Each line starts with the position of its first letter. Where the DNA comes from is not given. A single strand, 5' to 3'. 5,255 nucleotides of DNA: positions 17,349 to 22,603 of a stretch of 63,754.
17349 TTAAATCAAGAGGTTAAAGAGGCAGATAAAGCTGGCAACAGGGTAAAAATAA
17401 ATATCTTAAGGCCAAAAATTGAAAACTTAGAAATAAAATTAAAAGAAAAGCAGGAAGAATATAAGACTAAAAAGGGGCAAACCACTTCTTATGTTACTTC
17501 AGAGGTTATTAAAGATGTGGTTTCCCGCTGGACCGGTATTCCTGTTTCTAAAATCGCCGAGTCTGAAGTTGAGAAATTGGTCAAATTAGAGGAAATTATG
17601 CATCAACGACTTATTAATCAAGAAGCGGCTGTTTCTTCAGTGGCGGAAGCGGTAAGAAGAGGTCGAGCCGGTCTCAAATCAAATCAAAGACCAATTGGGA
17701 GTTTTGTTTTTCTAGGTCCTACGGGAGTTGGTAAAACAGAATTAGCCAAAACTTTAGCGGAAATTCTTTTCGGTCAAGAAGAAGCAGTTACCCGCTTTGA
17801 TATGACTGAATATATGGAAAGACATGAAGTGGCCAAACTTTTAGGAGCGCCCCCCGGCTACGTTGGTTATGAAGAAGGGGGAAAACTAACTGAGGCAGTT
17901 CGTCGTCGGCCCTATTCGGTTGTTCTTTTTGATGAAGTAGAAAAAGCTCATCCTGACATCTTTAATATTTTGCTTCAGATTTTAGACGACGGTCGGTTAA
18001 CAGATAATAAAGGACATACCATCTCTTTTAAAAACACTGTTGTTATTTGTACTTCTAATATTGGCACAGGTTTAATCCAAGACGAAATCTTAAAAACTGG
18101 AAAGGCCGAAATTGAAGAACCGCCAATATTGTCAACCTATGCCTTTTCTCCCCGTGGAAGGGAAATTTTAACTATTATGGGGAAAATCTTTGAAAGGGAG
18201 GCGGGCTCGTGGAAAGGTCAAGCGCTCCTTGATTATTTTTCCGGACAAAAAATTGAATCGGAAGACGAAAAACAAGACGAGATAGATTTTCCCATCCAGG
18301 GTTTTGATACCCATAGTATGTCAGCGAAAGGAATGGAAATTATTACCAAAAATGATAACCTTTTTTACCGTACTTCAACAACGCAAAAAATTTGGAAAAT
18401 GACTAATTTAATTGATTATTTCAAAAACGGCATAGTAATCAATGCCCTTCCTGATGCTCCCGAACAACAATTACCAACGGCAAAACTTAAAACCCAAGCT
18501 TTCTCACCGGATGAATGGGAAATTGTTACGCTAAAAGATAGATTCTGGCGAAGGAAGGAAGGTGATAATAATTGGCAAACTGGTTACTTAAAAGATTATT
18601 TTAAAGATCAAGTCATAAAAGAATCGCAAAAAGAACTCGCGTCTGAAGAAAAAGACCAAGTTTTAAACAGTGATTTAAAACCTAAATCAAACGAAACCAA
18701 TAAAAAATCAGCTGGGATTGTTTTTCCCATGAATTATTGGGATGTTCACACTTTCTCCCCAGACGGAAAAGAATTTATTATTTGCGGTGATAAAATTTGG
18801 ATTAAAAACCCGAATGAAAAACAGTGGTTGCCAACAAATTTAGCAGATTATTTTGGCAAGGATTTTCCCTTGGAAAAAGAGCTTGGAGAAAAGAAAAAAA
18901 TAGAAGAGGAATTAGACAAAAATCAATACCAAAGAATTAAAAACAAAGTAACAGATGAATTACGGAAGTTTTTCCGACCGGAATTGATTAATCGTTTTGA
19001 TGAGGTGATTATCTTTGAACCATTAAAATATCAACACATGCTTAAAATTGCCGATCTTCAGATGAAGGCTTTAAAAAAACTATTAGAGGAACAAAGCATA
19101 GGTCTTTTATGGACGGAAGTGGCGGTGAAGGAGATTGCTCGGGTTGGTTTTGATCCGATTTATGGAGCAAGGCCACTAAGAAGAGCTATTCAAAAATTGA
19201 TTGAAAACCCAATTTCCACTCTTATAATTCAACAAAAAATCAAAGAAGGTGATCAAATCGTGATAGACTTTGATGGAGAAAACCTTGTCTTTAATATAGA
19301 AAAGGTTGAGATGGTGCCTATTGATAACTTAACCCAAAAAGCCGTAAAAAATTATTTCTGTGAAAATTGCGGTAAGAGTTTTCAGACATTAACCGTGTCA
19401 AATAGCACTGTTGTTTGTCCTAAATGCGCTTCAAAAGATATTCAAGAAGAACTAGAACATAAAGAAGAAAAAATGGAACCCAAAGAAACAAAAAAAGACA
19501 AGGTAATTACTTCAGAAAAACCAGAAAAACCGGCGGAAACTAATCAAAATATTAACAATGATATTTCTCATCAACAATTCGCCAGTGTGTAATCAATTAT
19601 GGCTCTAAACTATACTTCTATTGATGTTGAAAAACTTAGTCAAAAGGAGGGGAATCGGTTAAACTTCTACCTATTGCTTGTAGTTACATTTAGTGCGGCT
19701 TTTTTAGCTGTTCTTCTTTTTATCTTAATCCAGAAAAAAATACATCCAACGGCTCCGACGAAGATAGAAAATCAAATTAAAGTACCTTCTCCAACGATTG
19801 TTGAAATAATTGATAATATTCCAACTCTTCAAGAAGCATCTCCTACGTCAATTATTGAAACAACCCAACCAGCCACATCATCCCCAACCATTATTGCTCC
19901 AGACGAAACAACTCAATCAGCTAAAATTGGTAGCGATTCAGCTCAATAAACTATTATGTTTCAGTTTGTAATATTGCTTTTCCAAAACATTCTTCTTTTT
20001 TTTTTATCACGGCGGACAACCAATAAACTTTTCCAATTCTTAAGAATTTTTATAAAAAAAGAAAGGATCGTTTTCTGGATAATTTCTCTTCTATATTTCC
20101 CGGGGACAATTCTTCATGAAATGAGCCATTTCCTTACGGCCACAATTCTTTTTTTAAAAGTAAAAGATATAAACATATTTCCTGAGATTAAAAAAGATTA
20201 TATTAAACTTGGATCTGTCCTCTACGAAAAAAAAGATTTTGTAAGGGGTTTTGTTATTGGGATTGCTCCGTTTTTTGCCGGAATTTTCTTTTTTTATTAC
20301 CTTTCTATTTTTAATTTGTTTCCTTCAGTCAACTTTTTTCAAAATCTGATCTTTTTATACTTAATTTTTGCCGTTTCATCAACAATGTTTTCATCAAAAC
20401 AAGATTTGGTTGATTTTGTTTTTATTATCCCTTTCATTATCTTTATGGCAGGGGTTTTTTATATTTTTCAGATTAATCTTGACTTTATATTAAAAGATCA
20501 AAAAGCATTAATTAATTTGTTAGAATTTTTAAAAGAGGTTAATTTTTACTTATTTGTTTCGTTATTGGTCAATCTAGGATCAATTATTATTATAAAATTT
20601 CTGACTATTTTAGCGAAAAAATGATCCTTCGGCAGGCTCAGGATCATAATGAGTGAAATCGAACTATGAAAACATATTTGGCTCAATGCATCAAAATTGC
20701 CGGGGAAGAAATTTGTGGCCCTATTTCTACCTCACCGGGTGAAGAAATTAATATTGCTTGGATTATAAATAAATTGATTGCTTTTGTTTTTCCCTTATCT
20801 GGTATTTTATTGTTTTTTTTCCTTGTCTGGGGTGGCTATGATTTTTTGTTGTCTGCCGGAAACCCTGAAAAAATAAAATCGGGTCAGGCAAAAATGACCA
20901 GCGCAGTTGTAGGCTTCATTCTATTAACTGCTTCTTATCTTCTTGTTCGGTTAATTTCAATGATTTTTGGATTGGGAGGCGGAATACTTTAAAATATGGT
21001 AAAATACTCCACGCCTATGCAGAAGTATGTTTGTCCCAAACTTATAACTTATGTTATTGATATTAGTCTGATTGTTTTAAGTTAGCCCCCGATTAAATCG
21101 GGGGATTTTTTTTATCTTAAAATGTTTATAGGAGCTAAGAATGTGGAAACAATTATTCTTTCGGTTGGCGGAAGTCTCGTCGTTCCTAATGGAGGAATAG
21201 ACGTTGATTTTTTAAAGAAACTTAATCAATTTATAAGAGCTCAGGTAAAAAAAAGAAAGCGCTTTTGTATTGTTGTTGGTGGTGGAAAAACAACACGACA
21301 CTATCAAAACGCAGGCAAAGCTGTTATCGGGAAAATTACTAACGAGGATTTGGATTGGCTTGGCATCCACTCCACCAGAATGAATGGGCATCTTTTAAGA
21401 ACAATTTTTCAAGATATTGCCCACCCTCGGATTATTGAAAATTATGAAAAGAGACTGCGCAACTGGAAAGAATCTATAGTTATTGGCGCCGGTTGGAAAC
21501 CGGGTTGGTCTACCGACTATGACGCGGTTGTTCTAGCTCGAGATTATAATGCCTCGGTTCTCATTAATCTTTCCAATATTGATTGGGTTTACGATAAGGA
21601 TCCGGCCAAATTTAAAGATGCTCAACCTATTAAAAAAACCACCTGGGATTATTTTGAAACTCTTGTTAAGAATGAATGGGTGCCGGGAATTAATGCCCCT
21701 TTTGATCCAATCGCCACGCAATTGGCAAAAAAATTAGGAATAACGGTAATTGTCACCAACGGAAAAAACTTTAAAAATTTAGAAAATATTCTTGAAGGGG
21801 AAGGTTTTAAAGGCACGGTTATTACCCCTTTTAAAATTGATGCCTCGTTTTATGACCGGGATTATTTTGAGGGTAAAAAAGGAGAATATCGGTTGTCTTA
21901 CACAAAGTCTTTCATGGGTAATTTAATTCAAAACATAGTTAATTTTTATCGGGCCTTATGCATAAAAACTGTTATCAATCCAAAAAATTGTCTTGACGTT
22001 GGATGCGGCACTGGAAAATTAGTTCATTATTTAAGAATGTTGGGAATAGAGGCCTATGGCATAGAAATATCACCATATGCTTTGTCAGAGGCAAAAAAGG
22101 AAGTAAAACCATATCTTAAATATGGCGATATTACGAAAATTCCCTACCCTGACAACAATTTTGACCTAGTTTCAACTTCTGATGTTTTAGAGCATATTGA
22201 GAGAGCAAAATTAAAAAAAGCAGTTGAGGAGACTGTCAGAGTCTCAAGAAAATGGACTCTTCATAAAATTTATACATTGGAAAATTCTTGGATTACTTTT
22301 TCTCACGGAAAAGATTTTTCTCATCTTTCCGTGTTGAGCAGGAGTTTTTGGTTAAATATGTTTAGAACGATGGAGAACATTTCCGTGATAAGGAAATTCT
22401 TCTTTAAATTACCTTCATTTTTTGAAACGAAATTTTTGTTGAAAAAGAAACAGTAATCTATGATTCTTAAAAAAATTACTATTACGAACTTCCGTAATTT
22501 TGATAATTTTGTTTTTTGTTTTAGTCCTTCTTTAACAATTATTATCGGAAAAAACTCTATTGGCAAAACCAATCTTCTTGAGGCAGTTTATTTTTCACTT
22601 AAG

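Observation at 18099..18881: About 270-aa four-repeat domain inserted in NBD2 of a ClpC-like unfoldase at the position of the ClpP-docking loop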

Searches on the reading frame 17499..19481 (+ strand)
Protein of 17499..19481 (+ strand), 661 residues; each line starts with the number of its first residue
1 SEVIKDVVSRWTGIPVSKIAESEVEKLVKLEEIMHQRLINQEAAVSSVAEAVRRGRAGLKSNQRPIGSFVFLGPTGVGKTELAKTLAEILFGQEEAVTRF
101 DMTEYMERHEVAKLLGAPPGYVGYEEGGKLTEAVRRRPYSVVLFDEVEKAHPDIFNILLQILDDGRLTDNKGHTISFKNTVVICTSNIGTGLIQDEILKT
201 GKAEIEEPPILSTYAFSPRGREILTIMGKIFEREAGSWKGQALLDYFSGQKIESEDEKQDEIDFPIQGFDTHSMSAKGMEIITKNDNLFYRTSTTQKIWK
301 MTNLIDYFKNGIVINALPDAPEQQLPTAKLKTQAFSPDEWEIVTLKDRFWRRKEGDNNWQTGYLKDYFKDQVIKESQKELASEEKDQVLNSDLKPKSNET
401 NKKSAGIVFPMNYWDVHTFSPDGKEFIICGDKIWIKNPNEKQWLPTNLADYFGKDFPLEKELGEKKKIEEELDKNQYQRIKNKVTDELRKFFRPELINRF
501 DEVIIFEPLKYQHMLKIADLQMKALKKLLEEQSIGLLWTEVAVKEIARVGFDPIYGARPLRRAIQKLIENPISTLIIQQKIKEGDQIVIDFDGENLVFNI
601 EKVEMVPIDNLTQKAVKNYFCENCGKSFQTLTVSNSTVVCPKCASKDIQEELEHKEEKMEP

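Call 67: predict_structure(alignment_id=A4)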
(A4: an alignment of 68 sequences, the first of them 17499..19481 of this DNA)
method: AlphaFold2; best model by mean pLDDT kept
length: 661 residues; sequences in the alignment: 68
mean_pLDDT: 87.0   pTM: 0.80
mean pLDDT of the five models: 87.0, 86.2, 85.4, 85.2, 84.9
residues with pLDDT >= 90: 447; 70-90: 118; 50-70: 60; < 50: 36
segments of 3 or more residues with pLDDT < 50: 15-19, 312-319, 390-402, 654-661
pLDDT, mean of each block of 10 residues (from residue 1): 63 51 85 93 96 91 95 95 95 94 92 76 73 93 97 94 92 91 96 88 76 96 95 94 97 89 93 96 95 96 86 43 63 95 92 90 94 80 57 43 70 94 96 96 95 91 92 92 95 95 95 94 96 96 94 91 97 98 96 92 71 76 91 82 90 52 37
secondary structure, 60 per line:
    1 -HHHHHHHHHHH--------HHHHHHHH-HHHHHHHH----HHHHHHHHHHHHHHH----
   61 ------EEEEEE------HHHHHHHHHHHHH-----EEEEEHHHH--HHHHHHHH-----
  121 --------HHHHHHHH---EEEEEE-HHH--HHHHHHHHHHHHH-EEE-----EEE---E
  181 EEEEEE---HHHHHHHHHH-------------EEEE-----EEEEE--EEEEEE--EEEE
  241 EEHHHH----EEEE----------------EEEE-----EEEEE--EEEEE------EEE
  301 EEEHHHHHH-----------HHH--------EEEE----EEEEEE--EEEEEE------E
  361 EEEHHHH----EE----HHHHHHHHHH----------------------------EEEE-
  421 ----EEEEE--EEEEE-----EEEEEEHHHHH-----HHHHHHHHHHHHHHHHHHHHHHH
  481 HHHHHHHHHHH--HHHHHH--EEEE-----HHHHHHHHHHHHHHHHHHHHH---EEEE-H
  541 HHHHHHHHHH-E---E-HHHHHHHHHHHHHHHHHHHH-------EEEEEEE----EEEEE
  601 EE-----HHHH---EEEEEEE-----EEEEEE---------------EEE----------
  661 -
elements in order: H2-12 H21-28 H30-37 H42-56 E67-72 H79-91 E97-101 H102-105 H108-115 H129-136 E140-145 H152-164 E166-168 E174-176 E180-186 H190-199 E213-216 E222-226 E229-234 E237-242 H243-246 E251-254 E271-274 E280-284 E287-291 E298-303 H304-309 E332-335 E340-345 E348-353 E360-363 H364-367 H378-387 E416-419 E425-429 E432-436 E442-447 H448-452 H458-491 H494-499 E502-505 H511-531 E535-538 H540-550 H558-577 E585-591 E596-602 H608-611 E615-621 E627-632 E648-650
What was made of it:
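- With NBD2 and the C-terminus, pLDDT is 87, pTM 0.80 and blades about 95 (call 67). The linker's start is modelled with pLDDT below 50 (call 67), which is typical of a partner-ordered motif.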

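Call 75: fold_search(model_id=the predicted structure, library=pdb)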
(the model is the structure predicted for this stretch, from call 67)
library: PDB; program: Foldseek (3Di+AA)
matches with E <= 10: 1674; with E <= 0.001: 715
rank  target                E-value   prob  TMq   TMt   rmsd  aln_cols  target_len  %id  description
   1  9a66_A                3.1e-35  1.00  0.45  0.37  12.6       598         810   30  Integrative model of CLPC-CLPP by crosslinking MS and deep learning (released 2024-09-18)
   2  4lj9                  4.3e-32  1.00  0.45  0.87   4.8       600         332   31  ClpB NBD2 R621Q from T. thermophilus in complex with AMPPCP (released 2014-02-12)
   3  9rai_c                2.1e-31  1.00  0.45  0.39   6.4       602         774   29  Structure of the S.aureus MecA/ClpC/ClpP degradation system (released 2025-09-10)
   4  4fd2_A                3.4e-31  1.00  0.43  0.90   3.7       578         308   30  Crystal structure of the C-terminal domain of ClpB (released 2012-07-18)
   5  8xoo_S                5.1e-31  1.00  0.45  0.50  10.6       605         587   27  Cryo-EM structure of the ClpC1:ClpP1P2 degradation complex in Streptomyces hawaiiensis (released 2024-03-27)
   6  4lj8                  5.4e-31  1.00  0.44  0.87   4.2       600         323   30  ClpB NBD2 R621Q from T. thermophilus in complex with ADP (released 2014-02-12)
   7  4lj7_A                7.1e-31  1.00  0.44  0.93   3.7       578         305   30  ClpB NBD2 K601Q from T. thermophilus in complex with MANT-dADP (released 2014-02-12)
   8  9gi1_c                8.4e-31  1.00  0.45  0.51   6.4       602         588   29  Structure of the S.aureus MecA/ClpC/ClpP degradation system (released 2025-08-20)
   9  4ciu                  1.1e-30  1.00  0.45  0.45   4.1       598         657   28  Crystal structure of E. coli ClpB (released 2014-05-14)
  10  9gi1_b                1.2e-30  1.00  0.46  0.52   6.0       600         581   30  Structure of the S.aureus MecA/ClpC/ClpP degradation system (released 2025-08-20)
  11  9gi1_e                1.3e-30  1.00  0.45  0.50   4.7       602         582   28  Structure of the S.aureus MecA/ClpC/ClpP degradation system (released 2025-08-20)
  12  9rai_e                1.5e-30  1.00  0.45  0.39   5.5       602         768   29  Structure of the S.aureus MecA/ClpC/ClpP degradation system (released 2025-09-10)
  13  4lj5                  2.7e-30  1.00  0.44  0.87   4.3       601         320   30  ClpB NBD2 from T. thermophilus in complex with ADP (released 2014-02-12)
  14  4lj4                  3.4e-30  1.00  0.44  0.87   4.8       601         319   29  ClpB NBD2 from T. thermophilus, nucleotide-free (released 2014-02-12)
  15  9gi1_d                3.4e-30  1.00  0.44  0.50   6.5       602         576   29  Structure of the S.aureus MecA/ClpC/ClpP degradation system (released 2025-08-20)
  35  9qqr_B                1.1e-28  1.00  0.45  0.40   7.7       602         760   29  S.aureus ClpC decameric resting state (released 2025-07-30)
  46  9qqr_E                1.3e-27  1.00  0.45  0.48   7.7       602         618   29  S.aureus ClpC decameric resting state (released 2025-07-30)
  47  9qcl_A                1.5e-27  1.00  0.46  0.49   7.2       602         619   28  S.aureus ClpC tetradecameric resting state (released 2025-08-27)
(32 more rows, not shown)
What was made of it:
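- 17559..18074 (+): NBD2, N-terminal part up to sensor-1 (aa 620-791): Walker A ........, pore loop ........, Walker B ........, TSN. The model superposes on T. thermophilus ClpB NBD2 with TM 0.87-0.93 (call 75).
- The AAA+ part keeps the ClpB NBD2 fold (TM 0.87-0.93; call 75). ClpC resting-state decamers and tetradecamers exist (9qqr and 9qcl, listed in call 75).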

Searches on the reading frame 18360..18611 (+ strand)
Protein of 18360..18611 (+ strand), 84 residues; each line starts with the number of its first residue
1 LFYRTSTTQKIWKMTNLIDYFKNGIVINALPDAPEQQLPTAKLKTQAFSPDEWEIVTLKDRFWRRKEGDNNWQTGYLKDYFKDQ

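Call 17: find_related_loci(query=A2, collection=genome_contigs, flank=10000)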
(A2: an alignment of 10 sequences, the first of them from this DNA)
Query A2 (84 aa) in genome_contigs; peptide patterns used: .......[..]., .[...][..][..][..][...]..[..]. (x = any residue, [..] = any of these).
111 stretches matched a pattern; 100 encode a relative of the query (tblastn E <= 1e-3); the best 80 are kept; 80 distinct loci.
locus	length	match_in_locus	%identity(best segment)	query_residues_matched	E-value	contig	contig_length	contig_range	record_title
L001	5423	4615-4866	77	1-84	3e-43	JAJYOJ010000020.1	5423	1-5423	MAG: bacterium isolate DBS2-5.bin32 NODE_23309_length_5423_cov_7.678814, whole genome shotgun sequence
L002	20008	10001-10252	71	1-84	2e-41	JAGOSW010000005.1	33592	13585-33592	Candidatus Woesebacteria bacterium isolate Gw_Eff_bin_35 Gw_Eff_2374_length_33592_cov_20.737128, whole genome shotgun se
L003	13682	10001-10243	77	1-81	2e-41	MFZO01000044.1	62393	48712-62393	MAG: Candidatus Roizmanbacteria bacterium RIFCSPHIGHO2_02_FULL_38_11 rifcsphigho2_02_scaffold_642, whole genome shotgun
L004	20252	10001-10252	74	1-84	4e-41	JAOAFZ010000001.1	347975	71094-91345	MAG: Patescibacteria group bacterium isolate SKW302 NODE_1_length_347975_cov_8.639486, whole genome shotgun sequence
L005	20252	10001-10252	73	1-84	6e-41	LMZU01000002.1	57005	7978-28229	MAG: Microgenomates bacterium OLB23 UZ22_OP11002CONTIG000002, whole genome shotgun sequence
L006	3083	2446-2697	71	1-84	6e-41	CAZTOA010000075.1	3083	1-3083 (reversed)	MAG TPA_asm: uncultured Gammaproteobacteria bacterium isolate SRP292972_co2_75 genome assembly, contig: NODE_35858_lengt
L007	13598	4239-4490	68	1-84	1e-40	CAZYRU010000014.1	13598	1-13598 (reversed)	MAG TPA_asm: uncultured Gammaproteobacteria bacterium isolate SRP167436_co1_107 genome assembly, contig: NODE_7440_lengt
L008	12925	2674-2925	74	1-84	8e-41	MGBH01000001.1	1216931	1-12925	MAG: Candidatus Roizmanbacteria bacterium RIFOXYA2_FULL_38_14 RIFOXYA2_FULL_OP11_Roizmanbacteria_38_14, whole genome sho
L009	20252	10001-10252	71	1-84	2e-40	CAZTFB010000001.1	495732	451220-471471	MAG TPA_asm: uncultured Gammaproteobacteria bacterium isolate SRP329715_co1_107 genome assembly, contig: NODE_4_length_4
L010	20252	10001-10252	69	1-84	5e-40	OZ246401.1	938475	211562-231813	MAG: uncultured Gammaproteobacteria bacterium isolate SRP278252_co2_763 genome assembly, chromosome: 1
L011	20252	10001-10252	75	1-84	3e-40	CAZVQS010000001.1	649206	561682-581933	MAG TPA_asm: uncultured Gammaproteobacteria bacterium isolate SRP278314_co2_148 genome assembly, contig: NODE_3_length_6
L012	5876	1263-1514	73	1-84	3e-40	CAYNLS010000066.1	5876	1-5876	MAG TPA_asm: uncultured Gammaproteobacteria bacterium isolate SRP269290_co3_853 genome assembly, contig: NODE_20173_leng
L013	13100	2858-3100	74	1-81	4e-40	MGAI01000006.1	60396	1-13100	MAG: Candidatus Roizmanbacteria bacterium RIFCSPLOWO2_01_FULL_37_16 rifcsplowo2_01_scaffold_1080, whole genome shotgun s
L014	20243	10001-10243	75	1-81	3e-40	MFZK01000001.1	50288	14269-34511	MAG: Candidatus Roizmanbacteria bacterium RIFCSPHIGHO2_02_FULL_37_13b rifcsphigho2_02_scaffold_1082, whole genome shotgu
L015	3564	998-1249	74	1-84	9e-40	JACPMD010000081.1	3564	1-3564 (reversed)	MAG: Candidatus Roizmanbacteria bacterium isolate NC_groundwater_539_Ag_S-0.1um_39_6 S35_SO-1_scaffold_241912, whole gen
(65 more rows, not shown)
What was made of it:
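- Checked: 100 GTDB species representatives encode the insert (call 17).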

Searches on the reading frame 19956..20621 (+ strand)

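Call 43: search_protein_families(library=pfam, proteins=[window:19956-20621:+], max_evalue=0.01)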
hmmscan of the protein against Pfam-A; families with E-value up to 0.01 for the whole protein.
window:19956-20621:+ (222 aa): 1 family
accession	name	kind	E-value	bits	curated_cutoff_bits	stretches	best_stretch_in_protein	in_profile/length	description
PF13398.12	Peptidase_M50B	-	0.0054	16.9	26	1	51-175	25-139/201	Peptidase M50B-like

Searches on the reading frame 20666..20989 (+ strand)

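Call 43: search_protein_families(library=pfam, proteins=[window:20666-20989:+], max_evalue=0.01)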
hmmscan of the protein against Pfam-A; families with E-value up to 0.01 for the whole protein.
window:20666-20989:+ (108 aa): 1 family
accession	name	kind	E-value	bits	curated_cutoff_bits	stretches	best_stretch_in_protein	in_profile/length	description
PF18895.5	T4SS_pilin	-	3.8e-09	36.9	26.6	1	32-97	7-71/71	Type IV secretion system pilin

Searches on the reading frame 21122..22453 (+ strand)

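Call 43: search_protein_families(library=pfam, proteins=[window:21122-22453:+], max_evalue=0.01)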
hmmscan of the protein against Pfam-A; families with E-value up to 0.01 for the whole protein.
window:21122-22453:+ (444 aa): 9 families
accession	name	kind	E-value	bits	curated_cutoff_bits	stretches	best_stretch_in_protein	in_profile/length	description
PF00696.33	AA_kinase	-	7.1e-24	85.3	24.9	1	10-213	2-234/234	Amino acid kinase family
PF08241.18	Methyltransf_11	-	4.2e-18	66.2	21.2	1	291-376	1-88/95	Methyltransferase domain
PF13649.12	Methyltransf_25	-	2.4e-15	57.5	27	1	291-376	2-94/97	Methyltransferase domain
PF13847.12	Methyltransf_31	-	4.8e-11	43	27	1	289-361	6-89/145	Methyltransferase domain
PF08242.18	Methyltransf_12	-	8.9e-11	42.8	30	1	291-373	1-90/98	Methyltransferase domain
PF13489.12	Methyltransf_23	-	2.9e-10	40.6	27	1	286-360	22-95/164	Methyltransferase domain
PF07021.18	MetW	-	3.4e-07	30.5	21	1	284-377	11-104/193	Methionine biosynthesis protein MetW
PF02353.26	CMAS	-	0.00058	19.7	27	1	288-395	64-179/273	Mycolic acid cyclopropane synthetase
PF07757.19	AdoMet_MTase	-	0.0013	19.3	27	1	286-316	59-91/115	Predicted AdoMet-dependent methyltransferase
